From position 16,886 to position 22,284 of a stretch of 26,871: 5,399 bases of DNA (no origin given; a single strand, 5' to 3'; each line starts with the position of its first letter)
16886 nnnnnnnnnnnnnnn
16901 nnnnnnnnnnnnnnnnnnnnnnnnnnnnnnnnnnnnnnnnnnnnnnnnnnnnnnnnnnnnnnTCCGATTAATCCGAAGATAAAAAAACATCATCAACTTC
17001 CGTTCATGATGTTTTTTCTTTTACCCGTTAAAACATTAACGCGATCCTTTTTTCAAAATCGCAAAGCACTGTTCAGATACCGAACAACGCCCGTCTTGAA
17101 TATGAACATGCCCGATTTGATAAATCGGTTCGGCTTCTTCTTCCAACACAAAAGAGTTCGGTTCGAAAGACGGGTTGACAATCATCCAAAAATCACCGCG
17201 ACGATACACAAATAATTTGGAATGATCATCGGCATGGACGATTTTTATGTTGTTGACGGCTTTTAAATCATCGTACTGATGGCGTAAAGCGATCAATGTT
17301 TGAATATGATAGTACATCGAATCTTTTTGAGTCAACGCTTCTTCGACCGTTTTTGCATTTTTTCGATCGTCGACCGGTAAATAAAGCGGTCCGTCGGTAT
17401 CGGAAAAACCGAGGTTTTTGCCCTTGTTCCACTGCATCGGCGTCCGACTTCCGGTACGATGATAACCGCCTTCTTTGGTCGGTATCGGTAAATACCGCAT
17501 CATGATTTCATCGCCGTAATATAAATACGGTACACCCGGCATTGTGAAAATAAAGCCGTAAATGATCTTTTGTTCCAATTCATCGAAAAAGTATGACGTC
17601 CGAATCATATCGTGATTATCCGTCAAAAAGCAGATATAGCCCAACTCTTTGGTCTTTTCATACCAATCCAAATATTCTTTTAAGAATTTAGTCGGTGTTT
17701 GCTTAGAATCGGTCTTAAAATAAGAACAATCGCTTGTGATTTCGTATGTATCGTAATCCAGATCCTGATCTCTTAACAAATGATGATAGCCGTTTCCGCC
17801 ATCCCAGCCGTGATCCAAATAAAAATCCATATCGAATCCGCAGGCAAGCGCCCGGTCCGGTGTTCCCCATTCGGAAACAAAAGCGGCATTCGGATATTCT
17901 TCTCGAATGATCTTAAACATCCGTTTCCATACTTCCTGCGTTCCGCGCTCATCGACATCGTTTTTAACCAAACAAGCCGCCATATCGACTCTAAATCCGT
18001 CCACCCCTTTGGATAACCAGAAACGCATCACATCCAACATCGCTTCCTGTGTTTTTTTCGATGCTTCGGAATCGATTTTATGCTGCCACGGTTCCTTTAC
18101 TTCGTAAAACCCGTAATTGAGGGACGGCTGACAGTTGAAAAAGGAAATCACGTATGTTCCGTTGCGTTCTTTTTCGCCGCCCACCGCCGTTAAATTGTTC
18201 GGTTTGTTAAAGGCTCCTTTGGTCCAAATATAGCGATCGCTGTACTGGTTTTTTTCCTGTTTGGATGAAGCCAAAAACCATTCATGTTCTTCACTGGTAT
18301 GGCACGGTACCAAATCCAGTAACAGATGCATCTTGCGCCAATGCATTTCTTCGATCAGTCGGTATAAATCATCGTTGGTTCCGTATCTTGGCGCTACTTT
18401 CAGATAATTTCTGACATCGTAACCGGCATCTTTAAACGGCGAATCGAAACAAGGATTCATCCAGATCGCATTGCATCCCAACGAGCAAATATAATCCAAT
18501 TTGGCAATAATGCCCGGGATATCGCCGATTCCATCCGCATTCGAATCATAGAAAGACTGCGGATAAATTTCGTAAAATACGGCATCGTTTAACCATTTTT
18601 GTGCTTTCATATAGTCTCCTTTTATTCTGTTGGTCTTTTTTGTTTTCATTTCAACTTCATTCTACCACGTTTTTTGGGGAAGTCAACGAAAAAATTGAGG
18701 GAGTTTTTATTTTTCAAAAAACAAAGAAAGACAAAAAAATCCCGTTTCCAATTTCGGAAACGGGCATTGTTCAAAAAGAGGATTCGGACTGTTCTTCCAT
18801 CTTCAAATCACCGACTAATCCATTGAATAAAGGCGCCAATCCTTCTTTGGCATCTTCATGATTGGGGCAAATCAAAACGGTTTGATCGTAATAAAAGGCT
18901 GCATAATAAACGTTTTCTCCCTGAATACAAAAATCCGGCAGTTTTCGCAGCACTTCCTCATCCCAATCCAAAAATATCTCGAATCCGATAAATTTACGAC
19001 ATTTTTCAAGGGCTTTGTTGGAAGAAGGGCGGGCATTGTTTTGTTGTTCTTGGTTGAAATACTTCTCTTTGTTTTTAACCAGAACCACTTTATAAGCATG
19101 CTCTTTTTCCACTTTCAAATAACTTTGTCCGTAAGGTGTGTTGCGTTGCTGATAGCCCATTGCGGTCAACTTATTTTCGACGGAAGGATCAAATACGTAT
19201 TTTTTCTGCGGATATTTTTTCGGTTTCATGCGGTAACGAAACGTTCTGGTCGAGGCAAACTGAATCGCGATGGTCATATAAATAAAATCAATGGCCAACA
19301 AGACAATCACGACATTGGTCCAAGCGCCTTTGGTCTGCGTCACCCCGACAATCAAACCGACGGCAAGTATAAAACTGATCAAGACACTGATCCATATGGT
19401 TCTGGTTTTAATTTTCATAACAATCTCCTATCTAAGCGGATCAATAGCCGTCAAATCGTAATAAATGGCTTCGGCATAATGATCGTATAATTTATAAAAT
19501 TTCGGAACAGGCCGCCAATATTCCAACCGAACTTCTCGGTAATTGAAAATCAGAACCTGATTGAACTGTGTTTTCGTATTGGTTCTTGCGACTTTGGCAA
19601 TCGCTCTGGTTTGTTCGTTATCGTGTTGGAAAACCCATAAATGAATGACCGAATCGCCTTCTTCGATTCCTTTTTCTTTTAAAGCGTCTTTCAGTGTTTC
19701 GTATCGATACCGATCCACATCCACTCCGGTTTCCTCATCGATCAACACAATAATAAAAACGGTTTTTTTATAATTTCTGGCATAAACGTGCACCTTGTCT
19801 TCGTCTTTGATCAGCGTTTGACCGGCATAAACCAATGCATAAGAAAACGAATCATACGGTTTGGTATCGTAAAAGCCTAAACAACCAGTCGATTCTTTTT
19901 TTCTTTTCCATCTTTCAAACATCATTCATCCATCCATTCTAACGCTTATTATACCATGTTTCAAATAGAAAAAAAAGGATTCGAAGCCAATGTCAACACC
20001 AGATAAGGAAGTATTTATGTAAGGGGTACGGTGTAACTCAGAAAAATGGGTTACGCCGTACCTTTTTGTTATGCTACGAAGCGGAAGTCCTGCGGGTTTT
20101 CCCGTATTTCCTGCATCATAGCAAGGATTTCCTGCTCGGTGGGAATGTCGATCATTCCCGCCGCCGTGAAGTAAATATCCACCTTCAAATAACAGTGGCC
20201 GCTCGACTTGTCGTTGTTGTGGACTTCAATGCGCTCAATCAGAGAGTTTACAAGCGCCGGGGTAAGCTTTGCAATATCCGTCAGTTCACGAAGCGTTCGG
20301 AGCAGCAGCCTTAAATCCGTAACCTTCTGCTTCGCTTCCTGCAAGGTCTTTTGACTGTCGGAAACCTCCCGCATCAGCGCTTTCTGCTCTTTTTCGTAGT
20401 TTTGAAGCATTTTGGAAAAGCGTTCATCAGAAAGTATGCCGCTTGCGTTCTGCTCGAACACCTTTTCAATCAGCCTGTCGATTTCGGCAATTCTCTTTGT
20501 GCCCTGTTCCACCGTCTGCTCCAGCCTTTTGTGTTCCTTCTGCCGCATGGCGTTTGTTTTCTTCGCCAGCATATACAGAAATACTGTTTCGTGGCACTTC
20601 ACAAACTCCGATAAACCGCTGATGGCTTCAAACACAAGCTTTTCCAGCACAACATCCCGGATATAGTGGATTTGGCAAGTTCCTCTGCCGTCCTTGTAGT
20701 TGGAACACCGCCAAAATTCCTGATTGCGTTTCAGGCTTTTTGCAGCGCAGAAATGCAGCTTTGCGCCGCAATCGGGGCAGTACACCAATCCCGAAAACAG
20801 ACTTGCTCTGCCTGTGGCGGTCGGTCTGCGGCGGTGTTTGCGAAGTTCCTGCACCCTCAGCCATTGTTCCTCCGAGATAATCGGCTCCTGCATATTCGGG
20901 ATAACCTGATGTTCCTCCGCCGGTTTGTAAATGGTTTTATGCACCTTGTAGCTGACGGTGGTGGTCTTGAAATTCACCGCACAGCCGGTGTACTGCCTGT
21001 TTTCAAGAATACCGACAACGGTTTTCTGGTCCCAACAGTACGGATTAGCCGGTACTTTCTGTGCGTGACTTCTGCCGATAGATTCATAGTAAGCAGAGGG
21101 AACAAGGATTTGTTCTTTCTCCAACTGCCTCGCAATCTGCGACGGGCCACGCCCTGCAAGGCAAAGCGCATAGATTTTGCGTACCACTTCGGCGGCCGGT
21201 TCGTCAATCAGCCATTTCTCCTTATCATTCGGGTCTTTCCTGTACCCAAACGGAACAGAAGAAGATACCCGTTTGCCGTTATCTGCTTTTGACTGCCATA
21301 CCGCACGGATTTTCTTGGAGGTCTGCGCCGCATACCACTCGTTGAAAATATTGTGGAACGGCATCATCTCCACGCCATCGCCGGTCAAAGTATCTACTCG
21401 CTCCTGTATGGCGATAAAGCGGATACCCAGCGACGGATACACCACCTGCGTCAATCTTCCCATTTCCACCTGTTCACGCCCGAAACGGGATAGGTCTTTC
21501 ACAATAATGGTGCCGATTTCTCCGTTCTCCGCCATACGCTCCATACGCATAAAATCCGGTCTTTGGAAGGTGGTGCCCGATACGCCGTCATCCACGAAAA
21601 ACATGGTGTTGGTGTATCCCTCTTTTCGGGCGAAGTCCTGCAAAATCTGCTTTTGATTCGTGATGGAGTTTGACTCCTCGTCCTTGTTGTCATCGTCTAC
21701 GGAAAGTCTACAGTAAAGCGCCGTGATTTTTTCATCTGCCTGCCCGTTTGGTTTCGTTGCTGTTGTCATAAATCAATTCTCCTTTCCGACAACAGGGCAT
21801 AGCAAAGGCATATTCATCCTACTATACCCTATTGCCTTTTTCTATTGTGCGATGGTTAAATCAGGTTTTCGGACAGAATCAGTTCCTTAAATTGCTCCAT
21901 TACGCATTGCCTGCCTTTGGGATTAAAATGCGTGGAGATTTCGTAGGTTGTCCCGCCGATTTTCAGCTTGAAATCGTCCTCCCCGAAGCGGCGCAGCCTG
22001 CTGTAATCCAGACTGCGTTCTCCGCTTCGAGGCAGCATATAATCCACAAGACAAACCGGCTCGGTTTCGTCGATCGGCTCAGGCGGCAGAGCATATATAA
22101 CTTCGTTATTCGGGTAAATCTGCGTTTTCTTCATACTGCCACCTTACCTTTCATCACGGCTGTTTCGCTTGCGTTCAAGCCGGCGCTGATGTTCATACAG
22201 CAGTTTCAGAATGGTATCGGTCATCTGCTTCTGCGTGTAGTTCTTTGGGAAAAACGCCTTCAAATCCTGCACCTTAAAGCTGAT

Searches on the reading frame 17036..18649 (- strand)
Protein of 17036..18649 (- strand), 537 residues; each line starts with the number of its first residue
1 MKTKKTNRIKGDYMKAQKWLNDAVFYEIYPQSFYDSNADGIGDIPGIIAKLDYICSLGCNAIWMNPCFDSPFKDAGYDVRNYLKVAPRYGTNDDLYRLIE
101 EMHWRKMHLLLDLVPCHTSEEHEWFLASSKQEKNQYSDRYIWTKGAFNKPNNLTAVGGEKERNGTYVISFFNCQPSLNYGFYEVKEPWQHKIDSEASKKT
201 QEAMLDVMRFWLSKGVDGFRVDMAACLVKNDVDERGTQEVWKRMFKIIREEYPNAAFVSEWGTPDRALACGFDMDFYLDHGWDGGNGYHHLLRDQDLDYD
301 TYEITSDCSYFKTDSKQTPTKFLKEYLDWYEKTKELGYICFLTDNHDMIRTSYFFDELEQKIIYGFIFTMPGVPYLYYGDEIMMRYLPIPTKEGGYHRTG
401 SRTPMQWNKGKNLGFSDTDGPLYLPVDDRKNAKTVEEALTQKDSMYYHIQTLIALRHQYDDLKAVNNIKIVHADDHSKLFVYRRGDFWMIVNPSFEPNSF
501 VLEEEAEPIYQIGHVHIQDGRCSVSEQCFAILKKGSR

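Call 6: search_protein_families(library=pfam, proteins=[window:17036-18649:-], max_evalue=0.01)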
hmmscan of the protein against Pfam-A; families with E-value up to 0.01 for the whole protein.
window:17036-18649:- (537 aa): 1 family
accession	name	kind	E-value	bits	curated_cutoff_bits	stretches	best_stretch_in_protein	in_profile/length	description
PF00128.31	Alpha-amylase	-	1e-79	269.3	22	1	28-462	2-443/446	Alpha amylase, catalytic domain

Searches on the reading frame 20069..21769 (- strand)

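Call 6: search_protein_families(library=pfam, proteins=[window:20069-21769:-], max_evalue=0.01)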
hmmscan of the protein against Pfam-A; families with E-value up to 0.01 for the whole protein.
window:20069-21769:- (566 aa): 5 families
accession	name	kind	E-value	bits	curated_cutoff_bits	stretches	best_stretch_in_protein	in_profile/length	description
PF00239.26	Resolvase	-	8.9e-24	84.7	23.3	1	17-166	2-144/145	Resolvase, N terminal domain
PF07508.19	Recombinase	-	7.9e-21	74.7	21.1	1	192-312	3-101/102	Recombinase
PF14287.11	DUF4368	-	2e-17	63.6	25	1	476-541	2-67/67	Domain of unknown function (DUF4368)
PF13408.12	Zn_ribbon_recom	-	1.5e-14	54.5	25.3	1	324-383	1-57/58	Recombinase zinc beta ribbon domain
PF05130.17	FlgN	-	0.0039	18.1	30.5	1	397-494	20-119/147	FlgN protein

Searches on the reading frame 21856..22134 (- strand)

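Call 6: search_protein_families(library=pfam, proteins=[window:21856-22134:-], max_evalue=0.01)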
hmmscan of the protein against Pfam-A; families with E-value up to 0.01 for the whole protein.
window:21856-22134:- (92 aa): 1 family
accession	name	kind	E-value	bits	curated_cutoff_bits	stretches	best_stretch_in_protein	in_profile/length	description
PF14202.11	TnpW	-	0.00016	21.8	25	1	58-75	4-21/35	Transposon-encoded protein TnpW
